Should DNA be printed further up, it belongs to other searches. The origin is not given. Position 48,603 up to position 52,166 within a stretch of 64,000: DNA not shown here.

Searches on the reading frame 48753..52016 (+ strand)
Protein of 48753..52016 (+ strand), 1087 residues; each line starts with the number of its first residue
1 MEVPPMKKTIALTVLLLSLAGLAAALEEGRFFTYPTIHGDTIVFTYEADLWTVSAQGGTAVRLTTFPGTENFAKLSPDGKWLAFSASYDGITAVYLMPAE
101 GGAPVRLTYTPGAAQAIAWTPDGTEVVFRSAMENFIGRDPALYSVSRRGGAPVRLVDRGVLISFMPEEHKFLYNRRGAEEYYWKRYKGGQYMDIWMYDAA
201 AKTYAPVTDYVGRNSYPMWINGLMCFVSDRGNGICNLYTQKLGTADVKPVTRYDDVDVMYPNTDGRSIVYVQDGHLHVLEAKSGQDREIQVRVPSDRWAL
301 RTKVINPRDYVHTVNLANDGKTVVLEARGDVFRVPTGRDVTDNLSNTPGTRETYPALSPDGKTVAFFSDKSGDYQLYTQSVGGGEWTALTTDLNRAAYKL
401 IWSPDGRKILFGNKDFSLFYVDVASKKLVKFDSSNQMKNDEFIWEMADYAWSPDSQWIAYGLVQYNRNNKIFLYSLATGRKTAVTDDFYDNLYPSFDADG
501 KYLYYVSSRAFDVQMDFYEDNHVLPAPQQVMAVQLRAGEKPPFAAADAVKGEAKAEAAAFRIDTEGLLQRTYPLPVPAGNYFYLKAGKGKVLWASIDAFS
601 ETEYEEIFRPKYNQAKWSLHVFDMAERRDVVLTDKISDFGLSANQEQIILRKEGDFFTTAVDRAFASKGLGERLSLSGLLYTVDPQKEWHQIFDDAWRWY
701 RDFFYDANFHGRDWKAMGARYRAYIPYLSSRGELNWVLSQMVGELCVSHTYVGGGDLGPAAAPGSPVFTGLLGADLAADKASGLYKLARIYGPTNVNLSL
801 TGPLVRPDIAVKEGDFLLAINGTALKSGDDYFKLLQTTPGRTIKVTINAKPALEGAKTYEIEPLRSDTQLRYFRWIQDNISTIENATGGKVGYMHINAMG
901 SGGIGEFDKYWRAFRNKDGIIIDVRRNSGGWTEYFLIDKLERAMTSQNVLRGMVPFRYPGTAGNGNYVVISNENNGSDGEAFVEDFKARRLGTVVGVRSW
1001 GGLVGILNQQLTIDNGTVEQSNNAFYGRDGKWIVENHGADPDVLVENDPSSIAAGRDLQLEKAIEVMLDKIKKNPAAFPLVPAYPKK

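Call 86: search_protein_families(library=pfam, proteins=[window:48753-52016:+], max_evalue=0.001)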
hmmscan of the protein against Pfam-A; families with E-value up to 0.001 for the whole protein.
window:48753-52016:+ (1087 aa): 8 families
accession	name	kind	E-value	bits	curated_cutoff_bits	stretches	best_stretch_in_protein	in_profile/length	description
PF07676.18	PD40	-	8.2e-29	99.3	20.9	1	344-377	4-37/38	WD40-like Beta Propeller Repeat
PF14684.11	Tricorn_C1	-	4.1e-20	71.9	24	1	685-743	1-59/59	Tricorn protease C1 domain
PF03572.23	Peptidase_S41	-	5.5e-20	72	24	1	890-1044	1-164/165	Peptidase family S41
PF14685.13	PDZ_Tricorn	-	1.2e-13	51.3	25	1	770-852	1-81/88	Tricorn protease PDZ domain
PF00930.27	DPPIV_N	-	2e-10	40.4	22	0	420-487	27-81/354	Dipeptidyl peptidase IV (DPP IV) N-terminal region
PF25174.1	Beta-prop_THOC3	-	6e-09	35.7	305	1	391-503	85-186/272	THOC3 beta-propeller domain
PF17820.7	PDZ_6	-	0.00015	21.8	27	1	812-847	17-52/54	PDZ domain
PF00400.38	WD40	-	0.00054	20.9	27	0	74-91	18-34/39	WD domain, G-beta repeat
